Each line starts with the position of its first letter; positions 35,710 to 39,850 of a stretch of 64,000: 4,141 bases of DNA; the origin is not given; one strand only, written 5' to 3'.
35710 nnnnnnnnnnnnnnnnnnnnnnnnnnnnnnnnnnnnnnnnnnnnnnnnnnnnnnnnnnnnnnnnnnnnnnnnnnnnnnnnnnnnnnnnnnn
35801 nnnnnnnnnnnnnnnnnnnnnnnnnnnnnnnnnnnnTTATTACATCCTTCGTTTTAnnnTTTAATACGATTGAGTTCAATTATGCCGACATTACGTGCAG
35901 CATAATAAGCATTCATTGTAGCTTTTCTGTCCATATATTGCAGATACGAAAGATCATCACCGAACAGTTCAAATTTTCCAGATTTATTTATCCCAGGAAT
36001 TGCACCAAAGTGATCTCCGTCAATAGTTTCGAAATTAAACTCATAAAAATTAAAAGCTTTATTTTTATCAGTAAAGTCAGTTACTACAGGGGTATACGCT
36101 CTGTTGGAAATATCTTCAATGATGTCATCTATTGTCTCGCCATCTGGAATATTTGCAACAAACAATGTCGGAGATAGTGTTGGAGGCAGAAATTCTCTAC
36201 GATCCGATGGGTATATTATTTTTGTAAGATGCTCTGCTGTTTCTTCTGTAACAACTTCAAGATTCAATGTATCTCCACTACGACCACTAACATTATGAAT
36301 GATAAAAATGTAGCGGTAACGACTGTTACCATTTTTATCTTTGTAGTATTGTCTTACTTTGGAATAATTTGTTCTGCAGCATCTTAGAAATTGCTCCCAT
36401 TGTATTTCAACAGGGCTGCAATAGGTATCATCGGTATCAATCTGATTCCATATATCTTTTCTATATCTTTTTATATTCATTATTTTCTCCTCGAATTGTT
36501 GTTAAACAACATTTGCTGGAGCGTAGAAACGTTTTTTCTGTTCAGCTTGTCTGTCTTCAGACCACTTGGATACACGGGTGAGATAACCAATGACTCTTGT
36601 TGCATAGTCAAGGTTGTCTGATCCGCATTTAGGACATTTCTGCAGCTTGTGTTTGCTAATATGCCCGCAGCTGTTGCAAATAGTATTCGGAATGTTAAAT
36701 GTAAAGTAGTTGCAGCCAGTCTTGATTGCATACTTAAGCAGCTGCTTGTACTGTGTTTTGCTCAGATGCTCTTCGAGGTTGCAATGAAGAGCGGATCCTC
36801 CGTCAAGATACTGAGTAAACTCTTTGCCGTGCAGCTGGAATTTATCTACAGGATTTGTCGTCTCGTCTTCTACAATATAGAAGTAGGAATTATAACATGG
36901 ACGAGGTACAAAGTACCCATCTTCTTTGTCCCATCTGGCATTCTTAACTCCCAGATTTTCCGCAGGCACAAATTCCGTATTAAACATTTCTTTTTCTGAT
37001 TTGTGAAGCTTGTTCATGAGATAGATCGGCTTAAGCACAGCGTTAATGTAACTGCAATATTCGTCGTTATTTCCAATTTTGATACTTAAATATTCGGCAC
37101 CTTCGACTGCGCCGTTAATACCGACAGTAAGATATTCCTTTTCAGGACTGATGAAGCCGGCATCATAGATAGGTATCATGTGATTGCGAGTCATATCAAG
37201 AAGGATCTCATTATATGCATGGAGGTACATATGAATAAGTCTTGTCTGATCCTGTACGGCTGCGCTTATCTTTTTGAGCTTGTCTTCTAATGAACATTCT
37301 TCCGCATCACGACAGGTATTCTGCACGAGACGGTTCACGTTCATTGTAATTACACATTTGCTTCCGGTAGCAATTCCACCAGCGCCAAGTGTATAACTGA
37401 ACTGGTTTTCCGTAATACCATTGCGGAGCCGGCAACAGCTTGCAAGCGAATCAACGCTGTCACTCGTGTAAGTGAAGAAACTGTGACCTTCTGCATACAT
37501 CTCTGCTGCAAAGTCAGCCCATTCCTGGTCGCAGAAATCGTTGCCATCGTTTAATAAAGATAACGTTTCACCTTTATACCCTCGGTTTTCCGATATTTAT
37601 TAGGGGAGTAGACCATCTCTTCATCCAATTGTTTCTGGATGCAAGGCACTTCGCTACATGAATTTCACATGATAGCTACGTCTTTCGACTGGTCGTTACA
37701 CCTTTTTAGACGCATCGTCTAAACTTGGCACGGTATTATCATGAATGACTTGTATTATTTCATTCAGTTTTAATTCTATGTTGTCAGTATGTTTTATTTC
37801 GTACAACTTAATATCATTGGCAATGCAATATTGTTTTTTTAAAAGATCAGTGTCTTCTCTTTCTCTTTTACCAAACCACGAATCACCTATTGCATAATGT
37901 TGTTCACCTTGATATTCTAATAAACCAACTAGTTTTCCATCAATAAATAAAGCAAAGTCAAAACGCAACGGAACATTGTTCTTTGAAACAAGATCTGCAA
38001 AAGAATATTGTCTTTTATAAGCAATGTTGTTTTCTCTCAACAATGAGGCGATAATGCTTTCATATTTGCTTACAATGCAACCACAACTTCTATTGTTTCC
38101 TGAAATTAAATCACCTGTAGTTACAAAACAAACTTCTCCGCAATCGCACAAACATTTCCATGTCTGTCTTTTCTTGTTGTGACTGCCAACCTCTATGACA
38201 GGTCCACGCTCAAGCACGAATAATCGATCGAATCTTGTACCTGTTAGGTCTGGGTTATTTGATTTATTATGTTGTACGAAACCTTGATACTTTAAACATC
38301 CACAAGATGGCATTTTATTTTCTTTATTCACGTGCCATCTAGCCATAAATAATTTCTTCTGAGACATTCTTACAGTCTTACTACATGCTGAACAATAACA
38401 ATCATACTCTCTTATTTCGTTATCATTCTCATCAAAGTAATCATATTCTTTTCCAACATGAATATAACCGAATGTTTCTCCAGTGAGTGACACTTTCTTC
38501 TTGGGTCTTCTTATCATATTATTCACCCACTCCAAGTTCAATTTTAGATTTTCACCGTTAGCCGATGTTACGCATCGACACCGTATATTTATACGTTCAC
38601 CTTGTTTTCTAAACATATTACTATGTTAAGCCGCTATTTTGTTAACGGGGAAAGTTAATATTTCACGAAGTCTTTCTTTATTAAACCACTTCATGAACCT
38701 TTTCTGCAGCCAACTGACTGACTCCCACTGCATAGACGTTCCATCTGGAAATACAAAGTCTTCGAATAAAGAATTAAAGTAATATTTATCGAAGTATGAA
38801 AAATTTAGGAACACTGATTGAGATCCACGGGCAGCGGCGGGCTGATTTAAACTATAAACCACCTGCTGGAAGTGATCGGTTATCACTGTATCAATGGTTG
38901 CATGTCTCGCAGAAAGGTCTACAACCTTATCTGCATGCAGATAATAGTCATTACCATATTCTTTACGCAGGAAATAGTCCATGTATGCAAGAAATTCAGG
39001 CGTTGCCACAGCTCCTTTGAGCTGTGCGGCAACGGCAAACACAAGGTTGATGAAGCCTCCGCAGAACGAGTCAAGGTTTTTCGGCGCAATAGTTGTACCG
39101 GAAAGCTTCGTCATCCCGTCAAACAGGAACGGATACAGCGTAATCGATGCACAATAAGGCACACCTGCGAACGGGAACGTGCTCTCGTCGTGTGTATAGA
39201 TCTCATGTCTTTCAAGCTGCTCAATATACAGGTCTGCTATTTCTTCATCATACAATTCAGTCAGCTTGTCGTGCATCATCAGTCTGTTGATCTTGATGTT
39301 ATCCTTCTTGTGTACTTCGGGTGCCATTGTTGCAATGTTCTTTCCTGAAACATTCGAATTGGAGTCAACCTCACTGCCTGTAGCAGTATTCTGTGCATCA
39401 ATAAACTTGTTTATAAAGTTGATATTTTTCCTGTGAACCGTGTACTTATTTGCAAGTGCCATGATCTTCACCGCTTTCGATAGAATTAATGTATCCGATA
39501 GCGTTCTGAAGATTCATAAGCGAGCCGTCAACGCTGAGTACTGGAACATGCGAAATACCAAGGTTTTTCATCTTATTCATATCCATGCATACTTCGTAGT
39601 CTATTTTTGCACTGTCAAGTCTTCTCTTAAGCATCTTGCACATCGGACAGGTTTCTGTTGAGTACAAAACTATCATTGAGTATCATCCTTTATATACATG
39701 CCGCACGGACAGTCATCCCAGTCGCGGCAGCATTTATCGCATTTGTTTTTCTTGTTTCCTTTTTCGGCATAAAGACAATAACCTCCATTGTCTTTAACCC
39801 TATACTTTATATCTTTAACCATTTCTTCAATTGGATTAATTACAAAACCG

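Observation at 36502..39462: nrdD (anaerobic ribonucleotide reductase) interrupted by a roughly 1.07 kb intervening sequence encoding a homing-endonuclease-like protein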

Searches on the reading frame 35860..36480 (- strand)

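Call 71: search_protein_families(library=phrogs, proteins=[window:35860-36480:-], max_evalue=0.1)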
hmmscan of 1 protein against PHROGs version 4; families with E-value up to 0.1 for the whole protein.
window:35860-36480:- (207 aa): 2 families
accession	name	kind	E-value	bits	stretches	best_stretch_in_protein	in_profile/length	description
phrog_21138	-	unknown function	4.5e-09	38.2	1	21-197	16-187/198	-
phrog_24885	-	unknown function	0.094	13.8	0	1-38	54-91/121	-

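Call 72: search_protein_families(library=pfam, proteins=[window:35860-36480:-], max_evalue=0.1)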
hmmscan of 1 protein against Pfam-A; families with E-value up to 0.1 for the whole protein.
window:35860-36480:- (207 aa): 0 families

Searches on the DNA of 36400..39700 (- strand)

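Call 8: search_dna_similar(query=window:36400-39700:-, collection=phages, mode=near, max_rows=30)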
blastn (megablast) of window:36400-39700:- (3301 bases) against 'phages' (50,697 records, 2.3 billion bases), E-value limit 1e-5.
No match.

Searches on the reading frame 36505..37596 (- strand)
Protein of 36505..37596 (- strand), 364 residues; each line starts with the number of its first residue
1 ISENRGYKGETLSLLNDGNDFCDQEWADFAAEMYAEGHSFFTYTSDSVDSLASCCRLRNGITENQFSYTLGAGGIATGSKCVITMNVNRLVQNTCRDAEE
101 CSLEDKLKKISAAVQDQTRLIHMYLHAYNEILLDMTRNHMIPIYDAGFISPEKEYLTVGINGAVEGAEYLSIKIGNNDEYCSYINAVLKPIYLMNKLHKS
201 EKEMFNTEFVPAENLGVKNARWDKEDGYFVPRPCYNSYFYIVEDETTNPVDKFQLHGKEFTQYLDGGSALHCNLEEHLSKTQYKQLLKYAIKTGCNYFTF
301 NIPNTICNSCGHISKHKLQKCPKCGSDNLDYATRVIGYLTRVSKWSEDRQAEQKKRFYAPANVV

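Call 12: search_protein_families(library=pfam, proteins=[window:36505-37596:-], max_evalue=0.1)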
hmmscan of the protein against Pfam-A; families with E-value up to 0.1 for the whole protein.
window:36505-37596:- (364 aa): 9 families
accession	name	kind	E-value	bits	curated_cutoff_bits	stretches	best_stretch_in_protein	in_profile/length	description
PF13597.11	NRDD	-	1.1e-55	189.8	26.2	1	25-357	223-560/562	Anaerobic ribonucleoside-triphosphate reductase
PF13248.11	Zn_ribbon_3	-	0.0092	15.9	27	1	304-327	2-25/26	zinc-ribbon domain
PF17032.10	Zn_ribbon_15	-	0.012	16.9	28.9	1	288-325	36-73/73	zinc-ribbon family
PF21349.2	RUBY_RBDX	-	0.027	14.3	26.5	1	307-326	3-24/30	Rubrerythrin, rubredoxin-like domain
PF23455.1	DUF7129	-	0.028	14.6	30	1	307-327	14-36/45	Domain of unknown function (DUF7129)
PF12172.15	zf-ChsH2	-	0.035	14.3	23.2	1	307-330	14-37/37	ChsH2, rubredoxin-like zinc ribbon domain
PF08271.17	Zn_Ribbon_TF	-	0.036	14.1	29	0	320-331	2-15/43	TFIIB zinc-binding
PF01155.25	HypA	-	0.041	14.3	28.9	1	304-331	70-99/112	Hydrogenase/urease nickel incorporation, metallochaperone, hypA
PF18073.7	Zn_ribbon_LapB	-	0.09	12.9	25.7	0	306-326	2-22/28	Rubredoxin metal binding domain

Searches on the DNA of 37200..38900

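Call 5: search_rna_families(source=window, start=37200, end=38900, threshold=evalue, max_evalue=10, show_alignments=3)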
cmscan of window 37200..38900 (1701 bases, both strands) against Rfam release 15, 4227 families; matches with E-value up to 10: 3.
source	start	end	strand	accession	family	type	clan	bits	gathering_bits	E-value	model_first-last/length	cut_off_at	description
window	38378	38440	-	RF01428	snoR128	Gene; snRNA; snoRNA; CD-box;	-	22.4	40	3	1-91/91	no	small nucleolar RNA snoR128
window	37588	37790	-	RF00028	Intron_gpI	Intron;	-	15.5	50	0.6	1-253/253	no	Group I catalytic intron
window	38254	38330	-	RF02111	IS009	Gene;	-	11.7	117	7.7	1-199/199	no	IS009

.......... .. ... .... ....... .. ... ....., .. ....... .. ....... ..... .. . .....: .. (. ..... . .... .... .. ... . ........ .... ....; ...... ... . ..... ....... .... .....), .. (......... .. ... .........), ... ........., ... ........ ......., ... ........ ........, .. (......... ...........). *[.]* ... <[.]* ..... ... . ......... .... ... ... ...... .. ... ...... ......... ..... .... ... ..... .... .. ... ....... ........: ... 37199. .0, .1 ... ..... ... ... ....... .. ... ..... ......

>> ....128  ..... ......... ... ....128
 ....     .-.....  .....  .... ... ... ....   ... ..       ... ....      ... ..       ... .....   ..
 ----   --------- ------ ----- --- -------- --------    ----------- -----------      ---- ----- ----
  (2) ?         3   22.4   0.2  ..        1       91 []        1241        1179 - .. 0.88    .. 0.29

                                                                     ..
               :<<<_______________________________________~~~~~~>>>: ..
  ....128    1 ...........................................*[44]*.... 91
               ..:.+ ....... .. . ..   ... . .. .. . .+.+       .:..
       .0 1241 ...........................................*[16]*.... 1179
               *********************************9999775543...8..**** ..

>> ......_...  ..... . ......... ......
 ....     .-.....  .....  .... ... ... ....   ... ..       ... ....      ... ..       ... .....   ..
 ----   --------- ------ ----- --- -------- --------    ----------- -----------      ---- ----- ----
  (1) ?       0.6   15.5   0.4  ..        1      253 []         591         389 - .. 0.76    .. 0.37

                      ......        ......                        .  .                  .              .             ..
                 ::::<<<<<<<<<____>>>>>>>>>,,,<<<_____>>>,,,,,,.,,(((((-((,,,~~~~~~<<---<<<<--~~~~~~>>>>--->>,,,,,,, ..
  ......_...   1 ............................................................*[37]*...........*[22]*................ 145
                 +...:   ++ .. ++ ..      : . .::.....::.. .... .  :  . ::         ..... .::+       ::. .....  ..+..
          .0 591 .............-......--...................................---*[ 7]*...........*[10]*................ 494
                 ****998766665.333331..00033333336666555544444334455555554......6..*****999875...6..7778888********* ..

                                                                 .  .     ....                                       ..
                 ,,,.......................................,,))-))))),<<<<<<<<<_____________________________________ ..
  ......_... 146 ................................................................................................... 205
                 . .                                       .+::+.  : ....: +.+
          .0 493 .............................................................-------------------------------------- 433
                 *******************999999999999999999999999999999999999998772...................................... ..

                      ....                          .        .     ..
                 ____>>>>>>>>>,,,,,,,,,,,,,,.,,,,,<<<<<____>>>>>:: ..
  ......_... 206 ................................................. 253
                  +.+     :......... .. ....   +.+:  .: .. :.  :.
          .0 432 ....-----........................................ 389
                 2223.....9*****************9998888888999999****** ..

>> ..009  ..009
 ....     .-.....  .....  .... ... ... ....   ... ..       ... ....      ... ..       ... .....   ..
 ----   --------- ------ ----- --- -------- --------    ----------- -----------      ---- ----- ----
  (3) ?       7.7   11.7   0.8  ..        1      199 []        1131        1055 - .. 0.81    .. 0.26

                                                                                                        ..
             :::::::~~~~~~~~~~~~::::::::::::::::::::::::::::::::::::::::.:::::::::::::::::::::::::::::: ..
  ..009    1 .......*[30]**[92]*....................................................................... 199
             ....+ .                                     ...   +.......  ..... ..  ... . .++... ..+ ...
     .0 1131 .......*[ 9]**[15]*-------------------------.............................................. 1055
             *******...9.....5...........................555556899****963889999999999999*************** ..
